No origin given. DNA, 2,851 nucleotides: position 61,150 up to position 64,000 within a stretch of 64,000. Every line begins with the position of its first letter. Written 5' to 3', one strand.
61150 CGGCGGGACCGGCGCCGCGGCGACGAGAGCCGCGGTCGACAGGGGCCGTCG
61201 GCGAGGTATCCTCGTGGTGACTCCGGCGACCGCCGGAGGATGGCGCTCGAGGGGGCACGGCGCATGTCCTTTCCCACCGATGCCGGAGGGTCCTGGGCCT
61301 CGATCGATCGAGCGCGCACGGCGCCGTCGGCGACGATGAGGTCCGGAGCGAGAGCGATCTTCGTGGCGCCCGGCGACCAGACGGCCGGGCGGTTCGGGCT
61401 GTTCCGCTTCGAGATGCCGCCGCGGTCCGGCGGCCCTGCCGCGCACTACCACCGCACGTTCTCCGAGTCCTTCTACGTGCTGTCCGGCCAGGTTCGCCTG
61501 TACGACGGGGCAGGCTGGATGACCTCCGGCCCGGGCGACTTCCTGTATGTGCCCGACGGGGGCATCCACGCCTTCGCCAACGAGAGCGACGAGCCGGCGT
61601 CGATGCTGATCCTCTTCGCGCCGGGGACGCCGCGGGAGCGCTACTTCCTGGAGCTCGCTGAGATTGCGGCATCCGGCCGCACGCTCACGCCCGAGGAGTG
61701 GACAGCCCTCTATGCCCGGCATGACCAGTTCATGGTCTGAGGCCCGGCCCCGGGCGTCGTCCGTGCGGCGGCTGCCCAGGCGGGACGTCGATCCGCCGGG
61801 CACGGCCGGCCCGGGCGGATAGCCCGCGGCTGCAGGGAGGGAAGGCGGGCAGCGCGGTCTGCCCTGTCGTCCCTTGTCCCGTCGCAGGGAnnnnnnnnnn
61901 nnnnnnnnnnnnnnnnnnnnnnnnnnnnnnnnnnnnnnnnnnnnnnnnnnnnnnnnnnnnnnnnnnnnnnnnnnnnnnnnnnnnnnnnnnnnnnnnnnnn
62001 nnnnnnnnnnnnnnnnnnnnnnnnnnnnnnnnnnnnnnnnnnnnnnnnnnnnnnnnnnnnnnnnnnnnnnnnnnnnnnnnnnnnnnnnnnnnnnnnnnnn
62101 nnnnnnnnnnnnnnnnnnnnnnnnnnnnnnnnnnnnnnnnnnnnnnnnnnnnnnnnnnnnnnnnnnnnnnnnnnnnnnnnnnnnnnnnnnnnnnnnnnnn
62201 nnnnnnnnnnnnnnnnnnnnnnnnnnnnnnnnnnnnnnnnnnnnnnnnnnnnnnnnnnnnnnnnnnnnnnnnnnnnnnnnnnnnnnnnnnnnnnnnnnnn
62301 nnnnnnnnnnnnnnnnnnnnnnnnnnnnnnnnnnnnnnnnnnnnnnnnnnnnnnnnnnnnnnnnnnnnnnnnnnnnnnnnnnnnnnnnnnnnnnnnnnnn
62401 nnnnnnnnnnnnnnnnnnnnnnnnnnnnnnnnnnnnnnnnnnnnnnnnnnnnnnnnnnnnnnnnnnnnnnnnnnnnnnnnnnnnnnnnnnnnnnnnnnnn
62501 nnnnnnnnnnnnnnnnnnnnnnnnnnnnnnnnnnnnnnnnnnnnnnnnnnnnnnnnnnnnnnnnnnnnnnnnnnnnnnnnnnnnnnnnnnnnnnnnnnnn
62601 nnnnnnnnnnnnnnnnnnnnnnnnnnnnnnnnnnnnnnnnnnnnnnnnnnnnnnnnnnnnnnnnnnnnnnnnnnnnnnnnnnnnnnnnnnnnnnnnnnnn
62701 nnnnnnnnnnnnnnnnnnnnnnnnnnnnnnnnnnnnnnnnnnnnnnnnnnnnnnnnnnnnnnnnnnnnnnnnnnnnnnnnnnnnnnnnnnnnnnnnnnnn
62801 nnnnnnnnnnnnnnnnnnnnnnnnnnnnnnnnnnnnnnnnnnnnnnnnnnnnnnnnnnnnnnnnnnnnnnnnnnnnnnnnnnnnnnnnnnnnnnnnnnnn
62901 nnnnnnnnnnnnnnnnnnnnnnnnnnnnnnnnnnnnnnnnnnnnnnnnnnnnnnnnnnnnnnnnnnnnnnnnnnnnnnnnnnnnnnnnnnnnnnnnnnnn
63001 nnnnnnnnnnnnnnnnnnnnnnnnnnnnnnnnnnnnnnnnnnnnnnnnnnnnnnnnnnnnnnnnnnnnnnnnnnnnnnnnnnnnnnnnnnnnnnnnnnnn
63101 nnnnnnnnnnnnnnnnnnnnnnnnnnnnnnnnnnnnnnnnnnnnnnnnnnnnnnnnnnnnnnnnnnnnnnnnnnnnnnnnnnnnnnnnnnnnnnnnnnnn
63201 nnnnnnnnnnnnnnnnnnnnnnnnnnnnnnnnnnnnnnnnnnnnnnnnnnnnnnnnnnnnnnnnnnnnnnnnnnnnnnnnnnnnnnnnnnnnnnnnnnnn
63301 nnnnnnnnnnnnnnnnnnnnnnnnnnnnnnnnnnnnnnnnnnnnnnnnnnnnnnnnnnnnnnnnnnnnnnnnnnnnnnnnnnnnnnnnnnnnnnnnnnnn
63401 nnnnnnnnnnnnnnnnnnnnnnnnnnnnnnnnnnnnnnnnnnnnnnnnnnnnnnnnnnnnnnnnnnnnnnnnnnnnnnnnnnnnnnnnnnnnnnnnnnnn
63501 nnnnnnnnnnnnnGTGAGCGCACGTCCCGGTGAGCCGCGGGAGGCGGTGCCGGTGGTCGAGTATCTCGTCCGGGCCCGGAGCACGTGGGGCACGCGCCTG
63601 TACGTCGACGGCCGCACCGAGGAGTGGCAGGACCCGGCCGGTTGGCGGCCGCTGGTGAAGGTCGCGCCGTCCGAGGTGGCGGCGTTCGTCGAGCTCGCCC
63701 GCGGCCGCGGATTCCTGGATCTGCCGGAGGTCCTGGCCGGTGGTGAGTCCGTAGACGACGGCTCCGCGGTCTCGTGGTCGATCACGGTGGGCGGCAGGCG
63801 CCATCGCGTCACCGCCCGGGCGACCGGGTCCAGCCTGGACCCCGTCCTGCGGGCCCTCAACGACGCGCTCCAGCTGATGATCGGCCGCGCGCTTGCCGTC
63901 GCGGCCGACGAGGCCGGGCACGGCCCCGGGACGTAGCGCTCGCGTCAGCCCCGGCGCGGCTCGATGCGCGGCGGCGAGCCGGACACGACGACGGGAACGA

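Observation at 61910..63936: DUF4157-type N-terminal motif + OmpA-like + HExxH zincin protein with translationally coupled downstream ORF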

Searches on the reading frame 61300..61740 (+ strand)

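Call 89: search_protein_families(library=pfam, proteins=[window:61300-61740:+], max_evalue=0.00001)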
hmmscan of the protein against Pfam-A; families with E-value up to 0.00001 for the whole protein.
window:61300-61740:+ (146 aa): 2 families
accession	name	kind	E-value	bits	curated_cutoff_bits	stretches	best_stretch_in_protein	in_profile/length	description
PF07883.17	Cupin_2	-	4.1e-16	58.9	27.2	1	36-105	2-69/70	Cupin domain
PF00190.28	Cupin_1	-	1.4e-06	28.4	22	1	33-114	34-121/151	Cupin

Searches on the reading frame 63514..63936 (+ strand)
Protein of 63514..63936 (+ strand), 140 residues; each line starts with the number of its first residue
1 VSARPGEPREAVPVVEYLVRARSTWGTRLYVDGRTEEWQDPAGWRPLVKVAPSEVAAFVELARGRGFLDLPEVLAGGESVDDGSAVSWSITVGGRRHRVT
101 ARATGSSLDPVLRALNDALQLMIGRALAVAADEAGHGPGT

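Call 3: search_protein_families(library=pfam, proteins=[window:63514-63936:+], max_evalue=1)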
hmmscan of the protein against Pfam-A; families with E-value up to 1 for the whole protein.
window:63514-63936:+ (140 aa): 0 families

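Call 4: search_protein_families(library=ncbifam, proteins=[window:63514-63936:+], max_evalue=1)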
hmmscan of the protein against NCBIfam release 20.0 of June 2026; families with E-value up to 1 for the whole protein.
window:63514-63936:+ (140 aa): 0 families

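Call 18: find_homologous_proteins(query=window:63514-63933:+)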
Query window:63514-63933:+ (140 aa): 3 proteins with E <= 0.001 among 519 candidates.
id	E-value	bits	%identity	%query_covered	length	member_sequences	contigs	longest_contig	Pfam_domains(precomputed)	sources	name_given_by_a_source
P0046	7.3e-76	271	99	91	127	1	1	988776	-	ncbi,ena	-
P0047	4.1e-36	142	58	86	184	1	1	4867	-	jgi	-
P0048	1.3e-34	137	55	88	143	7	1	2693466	-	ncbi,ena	-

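Call 26: search_protein_families(library=pfam, alignment_id=A3, max_evalue=1)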
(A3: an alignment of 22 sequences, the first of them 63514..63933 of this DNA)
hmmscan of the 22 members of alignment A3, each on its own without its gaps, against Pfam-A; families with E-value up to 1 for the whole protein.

A. member 1, window:63514-63933:+ (140 aa): 0 families

B. families by the number of members that match (of 22 scanned): 13 families
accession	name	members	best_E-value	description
PF20033.5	DUF6438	11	2.6e-07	Domain of unknown function (DUF6438)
PF20242.3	Emfourin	4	0.00048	Emfourin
PF00775.27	Dioxygenase_C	2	0.11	Dioxygenase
PF03990.20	DUF348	1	0.0097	G5-linked-Ubiquitin-like domain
PF12362.13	DUF3646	1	0.013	DNA polymerase III gamma and tau subunits C terminal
PF10604.15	Polyketide_cyc2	1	0.02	Polyketide cyclase / dehydrase and lipid transport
PF23956.1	DUF7285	1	0.041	Family of unknown function (DUF7285)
PF04522.18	BBMV_Gp1_N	1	0.041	Broad bean mottle virus, Gp1, N-terminal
PF13565.12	HTH_32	1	0.058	Homeodomain-like domain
PF18140.6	PCC_BT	1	0.085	Propionyl-coenzyme A carboxylase BT domain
PF16754.10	Pesticin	1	0.12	Bacterial toxin homologue of phage lysozyme, C-term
PF12445.13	FliC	1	0.14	Flagellin protein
PF14417.12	MEDS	1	0.18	MEDS: MEthanogen/methylotroph, DcmR Sensory domain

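Call 27: search_solved_structures(query=A3, max_evalue=10)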
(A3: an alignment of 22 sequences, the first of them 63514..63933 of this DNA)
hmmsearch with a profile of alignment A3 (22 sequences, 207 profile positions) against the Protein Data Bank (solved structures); distinct sequences matched with E-value up to 10: 3.
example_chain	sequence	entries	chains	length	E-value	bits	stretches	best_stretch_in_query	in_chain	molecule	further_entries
1rqb_A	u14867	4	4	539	1.6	11.6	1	87-130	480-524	transcarboxylase 5S subunit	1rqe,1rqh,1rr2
1s3h_A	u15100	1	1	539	1.6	11.6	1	87-130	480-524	transcarboxylase 5S subunit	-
1u5j_A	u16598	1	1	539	1.6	11.6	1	87-130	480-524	transcarboxylase 5S subunit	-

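Call 29: find_homologous_proteins(query=A3, max_evalue=0.001)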
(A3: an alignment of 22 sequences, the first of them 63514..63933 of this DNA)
Query A3 (22 sequences) (140 aa, profile of the alignment): 27 proteins with E <= 0.001 among 8000 candidates.
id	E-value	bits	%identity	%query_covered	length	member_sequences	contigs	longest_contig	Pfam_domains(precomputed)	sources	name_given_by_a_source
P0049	2.3e-58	215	23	64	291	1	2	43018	-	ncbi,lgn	-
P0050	4.8e-56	208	21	64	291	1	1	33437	-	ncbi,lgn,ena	-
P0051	5.8e-55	204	26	64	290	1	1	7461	-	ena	-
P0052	1.5e-54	203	24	64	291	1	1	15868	-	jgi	jgi:hypothetical protein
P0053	1.8e-54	203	25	64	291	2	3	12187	-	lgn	-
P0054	4.7e-54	201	23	55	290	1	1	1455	-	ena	-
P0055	5.6e-54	201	23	55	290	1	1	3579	-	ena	-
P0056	6.8e-54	201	24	64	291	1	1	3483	-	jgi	jgi:hypothetical protein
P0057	1.6e-53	200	21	64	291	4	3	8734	-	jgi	jgi:hypothetical protein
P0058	2.2e-51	193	23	64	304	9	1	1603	-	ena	-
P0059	7.4e-51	191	21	64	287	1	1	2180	-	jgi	jgi:hypothetical protein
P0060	2.0e-50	189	23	64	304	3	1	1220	PF20033.6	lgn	-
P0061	3.0e-49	186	19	64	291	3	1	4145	-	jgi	jgi:hypothetical protein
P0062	2.5e-47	179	23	55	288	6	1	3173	-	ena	-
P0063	9.1e-47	177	23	64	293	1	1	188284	-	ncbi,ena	-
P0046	5.2e-33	133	99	91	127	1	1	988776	-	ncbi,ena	-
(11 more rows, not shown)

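Call 42: find_encoding_contigs(protein=P0046, flank=10000, max_places=3)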
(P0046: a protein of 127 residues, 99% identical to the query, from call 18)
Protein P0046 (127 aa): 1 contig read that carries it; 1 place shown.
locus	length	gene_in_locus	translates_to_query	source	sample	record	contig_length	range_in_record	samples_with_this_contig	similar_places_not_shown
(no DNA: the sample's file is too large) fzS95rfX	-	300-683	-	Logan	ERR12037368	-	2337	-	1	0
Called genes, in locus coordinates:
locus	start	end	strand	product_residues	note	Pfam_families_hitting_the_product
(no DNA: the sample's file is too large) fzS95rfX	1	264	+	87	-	?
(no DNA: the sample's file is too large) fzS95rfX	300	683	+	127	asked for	-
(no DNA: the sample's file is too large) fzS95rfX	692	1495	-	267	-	PF04029:2-ph_phosp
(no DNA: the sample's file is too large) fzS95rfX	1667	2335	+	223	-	?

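Call 60: predict_structure(alignment_id=A4)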
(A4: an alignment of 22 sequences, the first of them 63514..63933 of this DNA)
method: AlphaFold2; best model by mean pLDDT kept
length: 140 residues; sequences in the alignment: 22
mean_pLDDT: 86.1   pTM: 0.78
mean pLDDT of the five models: 86.1, 86.1, 85.4, 83.9, 82.9
residues with pLDDT >= 90: 90; 70-90: 28; 50-70: 14; < 50: 8
segments of 3 or more residues with pLDDT < 50: 1-7
pLDDT, mean of each block of 10 residues (from residue 1): 51 93 92 94 94 96 95 74 86 92 79 94 95 69
secondary structure, 60 per line:
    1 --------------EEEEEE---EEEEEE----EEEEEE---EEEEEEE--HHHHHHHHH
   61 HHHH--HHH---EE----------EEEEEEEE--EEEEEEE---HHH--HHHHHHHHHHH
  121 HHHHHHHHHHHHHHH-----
elements in order: E15-20 E24-29 E34-39 E43-49 H52-64 E85-92 E95-101 H110-135

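Call 76: fold_search(model_id=the predicted structure, library=pdb)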
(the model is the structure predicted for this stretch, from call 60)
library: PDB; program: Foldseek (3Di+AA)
matches with E <= 10: 667; with E <= 0.001: 4
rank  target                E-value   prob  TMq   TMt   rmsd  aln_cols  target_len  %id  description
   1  2hyi_A                3.1e-04  1.00  0.57  0.56   4.2       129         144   14  Structure of the human exon junction complex with a trapped DEAD-box helicase bound to RNA (released 2006-08-15)
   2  1p27_A                5.9e-04  1.00  0.61  0.59   4.6       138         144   14  Crystal Structure of the Human Y14/Magoh complex (released 2003-08-19)
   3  3ex7_E                7.1e-04  1.00  0.57  0.57   4.3       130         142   14  The crystal structure of EJC in its transition state (released 2008-12-09)
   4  1rk8_B                8.1e-04  1.00  0.60  0.65   3.9       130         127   13  Structure of the cytosolic protein PYM bound to the Mago-Y14 core of the exon junction complex (released 2004-04-13)
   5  1hl6_D                1.2e-03  1.00  0.59  0.58   4.3       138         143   15  A novel mode of RBD-protein recognition in the Y14-mago complex (released 2003-05-08)
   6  1oo0_A                1.5e-03  1.00  0.59  0.58   4.6       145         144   13  Crystal structure of the Drosophila Mago nashi-Y14 complex (released 2003-05-27)
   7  2j0q_C                4.0e-03  1.00  0.63  0.61   4.0       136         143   14  The crystal structure of the Exon Junction Complex at 3.2 A resolution (released 2006-08-30)
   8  1hl6_B                4.0e-03  1.00  0.55  0.56   4.2       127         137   14  A novel mode of RBD-protein recognition in the Y14-mago complex (released 2003-05-08)
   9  2x1g_B                9.3e-03  1.00  0.58  0.58   4.7       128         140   13  Crystal structure of Importin13 - Mago-Y14 complex (released 2010-02-16)
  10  4hx3_J                1.1e-01  0.21  0.27  0.32  10.8       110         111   20  Crystal structure of Streptomyces caespitosus sermetstatin in complex with S. caespitosus snapalysin (released 2012-12-05)
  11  2gia_G                1.5e-01  0.12  0.22  0.20  14.8       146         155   14  Crystal structures of trypanosoma bruciei MRP1/MRP2 (released 2006-09-05)
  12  6fvn_A                1.8e-01  0.10  0.17  0.07  11.8       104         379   14  DNA polymerase sliding clamp from Mycobacterium tuberculosis with bound P7 peptide (released 2019-04-10)
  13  2tld_I                3.2e-01  0.12  0.23  0.28  10.6       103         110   14  CRYSTAL STRUCTURE OF AN ENGINEERED SUBTILISIN INHIBITOR COMPLEXED WITH BOVINE TRYPSIN (released 1992-07-15)
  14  9szt_I                3.4e-01  0.06  0.16  0.11  12.4       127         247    9  Co-chaperone Bag1-bound human 26S proteasome in SBAG1.2 state (released 2025-12-31)
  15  6uuj_C                3.7e-01  0.10  0.22  0.14  14.4       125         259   10  Structure of PE5-PPE4-EspG3 complex from the type VII (ESX-3) secretion system, space group P212121 (released 2020-01-29)
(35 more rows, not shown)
